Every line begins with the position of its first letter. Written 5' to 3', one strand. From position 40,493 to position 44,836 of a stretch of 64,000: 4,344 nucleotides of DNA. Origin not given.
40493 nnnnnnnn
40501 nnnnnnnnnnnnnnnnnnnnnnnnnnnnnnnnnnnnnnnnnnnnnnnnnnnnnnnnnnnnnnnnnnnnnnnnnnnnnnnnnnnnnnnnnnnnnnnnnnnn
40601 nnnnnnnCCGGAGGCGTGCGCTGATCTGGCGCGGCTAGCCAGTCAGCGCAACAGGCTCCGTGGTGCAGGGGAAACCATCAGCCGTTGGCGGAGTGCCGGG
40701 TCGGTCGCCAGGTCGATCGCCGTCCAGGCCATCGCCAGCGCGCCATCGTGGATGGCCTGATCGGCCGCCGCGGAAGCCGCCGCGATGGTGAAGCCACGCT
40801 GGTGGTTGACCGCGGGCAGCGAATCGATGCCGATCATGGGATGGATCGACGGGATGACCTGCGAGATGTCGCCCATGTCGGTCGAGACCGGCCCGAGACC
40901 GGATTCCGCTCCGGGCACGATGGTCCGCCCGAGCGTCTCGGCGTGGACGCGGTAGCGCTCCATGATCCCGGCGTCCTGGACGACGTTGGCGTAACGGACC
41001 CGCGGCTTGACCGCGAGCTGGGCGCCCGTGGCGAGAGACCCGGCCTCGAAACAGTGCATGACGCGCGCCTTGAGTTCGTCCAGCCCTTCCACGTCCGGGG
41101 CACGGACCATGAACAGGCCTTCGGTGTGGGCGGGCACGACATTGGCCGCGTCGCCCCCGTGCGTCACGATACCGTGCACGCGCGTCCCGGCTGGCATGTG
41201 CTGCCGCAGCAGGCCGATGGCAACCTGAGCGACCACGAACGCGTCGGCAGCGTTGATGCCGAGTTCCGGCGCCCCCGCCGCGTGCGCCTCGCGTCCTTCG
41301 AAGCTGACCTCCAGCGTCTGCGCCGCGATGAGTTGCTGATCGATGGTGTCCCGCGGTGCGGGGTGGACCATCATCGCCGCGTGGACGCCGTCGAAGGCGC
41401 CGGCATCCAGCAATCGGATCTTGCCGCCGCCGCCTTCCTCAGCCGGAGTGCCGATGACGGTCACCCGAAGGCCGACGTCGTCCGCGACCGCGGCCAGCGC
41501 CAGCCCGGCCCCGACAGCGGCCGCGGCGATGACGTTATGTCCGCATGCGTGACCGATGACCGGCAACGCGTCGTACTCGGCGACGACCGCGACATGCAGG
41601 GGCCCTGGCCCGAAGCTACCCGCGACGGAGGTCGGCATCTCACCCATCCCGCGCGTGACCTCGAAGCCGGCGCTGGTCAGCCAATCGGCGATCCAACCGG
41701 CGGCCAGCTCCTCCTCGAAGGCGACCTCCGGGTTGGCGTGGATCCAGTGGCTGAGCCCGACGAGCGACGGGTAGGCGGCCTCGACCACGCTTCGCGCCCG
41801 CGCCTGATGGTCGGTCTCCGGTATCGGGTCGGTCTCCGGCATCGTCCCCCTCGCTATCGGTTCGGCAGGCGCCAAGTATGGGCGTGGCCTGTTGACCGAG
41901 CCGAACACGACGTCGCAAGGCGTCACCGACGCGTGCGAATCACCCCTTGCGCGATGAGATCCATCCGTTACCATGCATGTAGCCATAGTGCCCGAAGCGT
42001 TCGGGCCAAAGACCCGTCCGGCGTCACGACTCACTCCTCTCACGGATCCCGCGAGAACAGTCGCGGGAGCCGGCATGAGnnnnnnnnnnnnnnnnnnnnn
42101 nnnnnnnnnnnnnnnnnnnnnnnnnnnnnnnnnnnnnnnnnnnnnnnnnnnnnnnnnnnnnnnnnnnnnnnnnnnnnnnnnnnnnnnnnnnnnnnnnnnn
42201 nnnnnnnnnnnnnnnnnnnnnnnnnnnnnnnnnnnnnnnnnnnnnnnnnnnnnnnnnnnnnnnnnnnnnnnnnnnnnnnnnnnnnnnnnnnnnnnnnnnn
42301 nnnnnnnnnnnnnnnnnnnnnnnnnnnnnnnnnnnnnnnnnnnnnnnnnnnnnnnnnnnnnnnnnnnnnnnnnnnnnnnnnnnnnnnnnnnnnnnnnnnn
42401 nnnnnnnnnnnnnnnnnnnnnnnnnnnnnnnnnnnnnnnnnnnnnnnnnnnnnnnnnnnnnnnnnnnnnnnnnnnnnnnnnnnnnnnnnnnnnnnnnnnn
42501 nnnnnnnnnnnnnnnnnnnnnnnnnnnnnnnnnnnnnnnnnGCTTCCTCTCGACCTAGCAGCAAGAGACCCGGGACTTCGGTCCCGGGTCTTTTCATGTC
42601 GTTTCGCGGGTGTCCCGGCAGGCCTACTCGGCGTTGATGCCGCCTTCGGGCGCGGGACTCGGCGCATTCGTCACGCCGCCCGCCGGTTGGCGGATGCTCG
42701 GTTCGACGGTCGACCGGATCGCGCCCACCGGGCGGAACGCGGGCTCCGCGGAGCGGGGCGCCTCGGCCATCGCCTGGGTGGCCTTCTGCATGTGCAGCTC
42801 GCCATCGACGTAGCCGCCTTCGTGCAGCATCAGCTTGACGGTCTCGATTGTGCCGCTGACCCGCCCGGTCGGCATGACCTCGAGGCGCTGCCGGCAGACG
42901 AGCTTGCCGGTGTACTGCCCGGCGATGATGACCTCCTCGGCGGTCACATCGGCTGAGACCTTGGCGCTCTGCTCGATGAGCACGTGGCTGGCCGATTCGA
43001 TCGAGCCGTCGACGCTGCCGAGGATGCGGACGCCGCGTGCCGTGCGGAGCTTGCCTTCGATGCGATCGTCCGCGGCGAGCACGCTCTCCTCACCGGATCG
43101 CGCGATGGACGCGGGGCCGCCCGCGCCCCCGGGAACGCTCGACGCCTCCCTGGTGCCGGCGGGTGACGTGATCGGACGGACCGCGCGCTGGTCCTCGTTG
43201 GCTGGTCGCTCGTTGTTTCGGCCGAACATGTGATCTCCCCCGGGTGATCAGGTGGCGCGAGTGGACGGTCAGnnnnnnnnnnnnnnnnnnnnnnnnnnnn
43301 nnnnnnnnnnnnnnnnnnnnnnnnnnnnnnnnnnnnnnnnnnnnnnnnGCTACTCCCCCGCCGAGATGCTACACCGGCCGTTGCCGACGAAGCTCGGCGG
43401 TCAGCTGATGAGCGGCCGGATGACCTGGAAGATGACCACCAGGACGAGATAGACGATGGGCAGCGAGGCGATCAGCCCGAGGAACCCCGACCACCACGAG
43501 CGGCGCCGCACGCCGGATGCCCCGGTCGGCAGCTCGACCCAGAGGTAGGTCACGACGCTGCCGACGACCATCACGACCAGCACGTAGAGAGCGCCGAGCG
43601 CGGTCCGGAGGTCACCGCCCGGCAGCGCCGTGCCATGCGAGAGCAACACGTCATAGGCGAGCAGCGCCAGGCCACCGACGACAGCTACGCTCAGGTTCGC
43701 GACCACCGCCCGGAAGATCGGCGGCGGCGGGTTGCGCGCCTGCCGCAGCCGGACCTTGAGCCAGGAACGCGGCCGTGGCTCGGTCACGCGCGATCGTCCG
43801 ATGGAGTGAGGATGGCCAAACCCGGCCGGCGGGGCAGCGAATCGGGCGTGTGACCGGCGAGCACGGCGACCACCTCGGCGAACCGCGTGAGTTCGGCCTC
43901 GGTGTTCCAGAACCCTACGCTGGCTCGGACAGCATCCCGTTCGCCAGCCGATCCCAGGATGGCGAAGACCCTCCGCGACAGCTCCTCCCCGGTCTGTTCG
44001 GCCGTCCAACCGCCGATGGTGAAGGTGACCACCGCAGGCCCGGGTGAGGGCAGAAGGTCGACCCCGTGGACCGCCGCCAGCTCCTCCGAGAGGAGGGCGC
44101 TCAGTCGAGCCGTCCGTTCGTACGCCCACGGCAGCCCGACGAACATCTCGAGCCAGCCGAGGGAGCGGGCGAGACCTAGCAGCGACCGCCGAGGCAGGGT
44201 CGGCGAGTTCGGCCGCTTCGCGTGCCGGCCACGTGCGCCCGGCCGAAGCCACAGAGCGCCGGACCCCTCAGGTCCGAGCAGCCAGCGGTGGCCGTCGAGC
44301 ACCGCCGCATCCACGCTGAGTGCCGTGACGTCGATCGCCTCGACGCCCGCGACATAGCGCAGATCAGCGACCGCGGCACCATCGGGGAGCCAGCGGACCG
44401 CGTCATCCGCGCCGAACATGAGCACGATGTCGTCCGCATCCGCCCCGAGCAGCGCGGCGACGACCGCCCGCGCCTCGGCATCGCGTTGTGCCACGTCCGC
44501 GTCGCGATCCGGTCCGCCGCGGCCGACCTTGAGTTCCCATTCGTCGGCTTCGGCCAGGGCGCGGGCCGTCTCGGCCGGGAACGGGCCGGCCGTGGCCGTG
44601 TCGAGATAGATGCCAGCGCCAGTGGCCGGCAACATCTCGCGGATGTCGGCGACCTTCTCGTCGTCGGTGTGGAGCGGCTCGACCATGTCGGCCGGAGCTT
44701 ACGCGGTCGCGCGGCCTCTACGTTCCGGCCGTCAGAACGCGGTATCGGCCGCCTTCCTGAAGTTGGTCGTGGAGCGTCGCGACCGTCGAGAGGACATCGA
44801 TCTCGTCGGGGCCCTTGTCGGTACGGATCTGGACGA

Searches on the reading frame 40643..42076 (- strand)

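Call 53: search_protein_families(library=pfam, proteins=[window:40643-42076:-], max_evalue=0.0001)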
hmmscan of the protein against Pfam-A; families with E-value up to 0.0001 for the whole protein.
window:40643-42076:- (477 aa): 2 families
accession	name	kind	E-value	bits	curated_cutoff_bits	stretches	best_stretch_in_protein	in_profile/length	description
PF07687.19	M20_dimer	-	1.4e-08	35.1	21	1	254-345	8-101/107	Peptidase dimerisation domain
PF01546.33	Peptidase_M20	-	2.2e-05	24.9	24.6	1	176-411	29-171/206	Peptidase family M20/M25/M40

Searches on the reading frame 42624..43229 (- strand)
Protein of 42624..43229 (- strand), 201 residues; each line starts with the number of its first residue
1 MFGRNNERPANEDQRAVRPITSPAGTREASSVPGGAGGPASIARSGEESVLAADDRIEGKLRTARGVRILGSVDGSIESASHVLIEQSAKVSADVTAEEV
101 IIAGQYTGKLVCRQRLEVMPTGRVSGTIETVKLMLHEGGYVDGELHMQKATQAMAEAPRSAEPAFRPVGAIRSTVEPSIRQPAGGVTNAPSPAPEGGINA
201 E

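Call 53: search_protein_families(library=pfam, proteins=[window:42624-43229:-], max_evalue=0.0001)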
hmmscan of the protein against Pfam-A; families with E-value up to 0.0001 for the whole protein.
window:42624-43229:- (201 aa): 1 family
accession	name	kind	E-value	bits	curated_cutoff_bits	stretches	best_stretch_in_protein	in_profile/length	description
PF04519.19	Bactofilin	-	2e-23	82.9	27.9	1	49-145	1-97/98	Polymer-forming cytoskeletal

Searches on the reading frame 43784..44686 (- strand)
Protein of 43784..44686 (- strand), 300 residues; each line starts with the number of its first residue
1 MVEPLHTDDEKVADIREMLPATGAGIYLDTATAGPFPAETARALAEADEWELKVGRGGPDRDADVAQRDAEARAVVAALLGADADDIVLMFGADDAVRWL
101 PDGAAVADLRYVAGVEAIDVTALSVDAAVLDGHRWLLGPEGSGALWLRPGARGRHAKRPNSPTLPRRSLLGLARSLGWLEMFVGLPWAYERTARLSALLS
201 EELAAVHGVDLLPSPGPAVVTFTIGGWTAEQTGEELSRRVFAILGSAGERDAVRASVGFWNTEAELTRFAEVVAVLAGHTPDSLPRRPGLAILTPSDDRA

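Call 53: search_protein_families(library=pfam, proteins=[window:43784-44686:-], max_evalue=0.0001)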
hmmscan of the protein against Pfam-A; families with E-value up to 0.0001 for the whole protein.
window:43784-44686:- (300 aa): 1 family
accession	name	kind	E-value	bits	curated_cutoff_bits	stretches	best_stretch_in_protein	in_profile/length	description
PF00266.25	Aminotran_5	-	5.7e-12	45.7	21.5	0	115-269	182-371/371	Aminotransferase class-V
